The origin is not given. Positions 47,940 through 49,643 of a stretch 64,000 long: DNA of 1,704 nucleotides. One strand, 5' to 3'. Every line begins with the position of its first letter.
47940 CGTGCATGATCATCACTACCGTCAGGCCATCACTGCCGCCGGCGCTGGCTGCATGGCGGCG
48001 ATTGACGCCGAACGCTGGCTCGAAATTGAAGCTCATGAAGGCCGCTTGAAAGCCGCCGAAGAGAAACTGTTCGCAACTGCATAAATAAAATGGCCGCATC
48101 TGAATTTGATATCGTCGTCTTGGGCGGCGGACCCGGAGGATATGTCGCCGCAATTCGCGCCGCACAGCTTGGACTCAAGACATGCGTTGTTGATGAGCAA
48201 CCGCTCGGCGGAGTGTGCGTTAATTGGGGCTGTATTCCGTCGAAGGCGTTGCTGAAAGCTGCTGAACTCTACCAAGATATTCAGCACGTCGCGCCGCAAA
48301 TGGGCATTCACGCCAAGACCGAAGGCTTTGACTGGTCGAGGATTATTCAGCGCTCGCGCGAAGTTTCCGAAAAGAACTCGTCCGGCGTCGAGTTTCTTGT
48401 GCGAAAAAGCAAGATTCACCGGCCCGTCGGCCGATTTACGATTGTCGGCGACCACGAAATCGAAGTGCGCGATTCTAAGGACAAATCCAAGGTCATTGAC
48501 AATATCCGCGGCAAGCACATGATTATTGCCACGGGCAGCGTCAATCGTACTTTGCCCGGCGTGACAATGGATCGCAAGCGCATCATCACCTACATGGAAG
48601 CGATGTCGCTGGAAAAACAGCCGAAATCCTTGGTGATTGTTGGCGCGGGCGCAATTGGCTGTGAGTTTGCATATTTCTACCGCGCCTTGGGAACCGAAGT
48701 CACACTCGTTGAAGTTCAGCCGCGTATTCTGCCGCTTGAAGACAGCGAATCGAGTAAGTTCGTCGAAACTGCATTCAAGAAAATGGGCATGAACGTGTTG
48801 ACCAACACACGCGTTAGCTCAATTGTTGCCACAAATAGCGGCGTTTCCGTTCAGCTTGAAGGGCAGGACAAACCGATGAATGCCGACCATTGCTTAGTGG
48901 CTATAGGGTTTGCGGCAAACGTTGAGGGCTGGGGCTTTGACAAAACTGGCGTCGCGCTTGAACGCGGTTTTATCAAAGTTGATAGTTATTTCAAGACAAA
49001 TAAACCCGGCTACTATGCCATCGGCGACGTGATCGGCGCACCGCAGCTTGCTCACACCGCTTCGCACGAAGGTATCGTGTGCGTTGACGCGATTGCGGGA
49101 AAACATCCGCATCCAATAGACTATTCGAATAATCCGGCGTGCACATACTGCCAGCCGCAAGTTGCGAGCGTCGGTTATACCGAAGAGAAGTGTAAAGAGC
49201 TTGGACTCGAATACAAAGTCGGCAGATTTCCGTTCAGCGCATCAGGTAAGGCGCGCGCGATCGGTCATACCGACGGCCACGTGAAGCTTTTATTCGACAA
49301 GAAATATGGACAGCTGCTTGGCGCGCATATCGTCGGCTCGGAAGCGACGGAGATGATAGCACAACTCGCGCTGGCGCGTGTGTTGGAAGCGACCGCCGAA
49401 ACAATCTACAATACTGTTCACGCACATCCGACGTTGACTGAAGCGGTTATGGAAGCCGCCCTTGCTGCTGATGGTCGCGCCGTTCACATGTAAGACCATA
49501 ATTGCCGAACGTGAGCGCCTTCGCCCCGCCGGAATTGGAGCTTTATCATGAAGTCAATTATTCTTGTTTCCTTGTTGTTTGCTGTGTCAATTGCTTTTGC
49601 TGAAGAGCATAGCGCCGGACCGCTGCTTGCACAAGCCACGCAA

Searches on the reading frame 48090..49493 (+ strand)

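Call 13: search_protein_families(library=pfam, proteins=[window:48090-49493:+])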
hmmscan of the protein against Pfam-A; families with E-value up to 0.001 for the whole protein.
window:48090-49493:+ (467 aa): 14 families
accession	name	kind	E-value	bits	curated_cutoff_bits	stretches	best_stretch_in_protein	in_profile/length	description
PF07992.20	Pyr_redox_2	-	2.8e-68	230.9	26.1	1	6-328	1-291/291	Pyridine nucleotide-disulphide oxidoreductase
PF02852.28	Pyr_redox_dim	-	4.5e-37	127.1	25.3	1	349-457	2-110/110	Pyridine nucleotide-disulphide oxidoreductase, dimerisation domain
PF00070.33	Pyr_redox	-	4.7e-25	88.3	22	1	181-257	2-80/82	Pyridine nucleotide-disulphide oxidoreductase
PF13738.12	Pyr_redox_3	-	6.4e-11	42.5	30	1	138-312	122-305/305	Pyridine nucleotide-disulphide oxidoreductase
PF01134.28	GIDA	-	7.4e-11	42.2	22.1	1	7-81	1-73/391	Glucose inhibited division protein A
PF12831.13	FAD_oxidored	-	3.1e-09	37.1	27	1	7-47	1-42/416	FAD dependent oxidoreductase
PF01266.30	DAO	-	9.2e-09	35.7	27.9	0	181-211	2-32/353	FAD dependent oxidoreductase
PF13450.12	NAD_binding_8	-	1.4e-07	32.1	21.9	0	183-213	1-31/68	NAD(P)-binding Rossmann-like domain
PF03486.20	HI0933_like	-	2.3e-07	30.9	50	0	7-37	2-32/244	HI0933-like protein Rossmann domain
PF00890.30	FAD_binding_2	-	2.1e-06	27.6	20.4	1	7-39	1-33/414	FAD binding domain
PF01262.27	AlaDh_PNT_C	-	3.4e-05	23.8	23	0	177-231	27-82/214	Alanine dehydrogenase/PNT, C-terminal domain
PF13434.12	Lys_Orn_oxgnase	-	0.00064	19.4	21.3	0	129-230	137-239/339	L-lysine 6-monooxygenase/L-ornithine 5-monooxygenase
PF05834.18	Lycopene_cycl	-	0.00092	18.8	23.4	0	7-38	1-34/380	Lycopene cyclase protein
PF02826.25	2-Hacid_dh_C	-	0.00097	19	25.1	0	168-212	26-70/178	D-isomer specific 2-hydroxyacid dehydrogenase, NAD binding domain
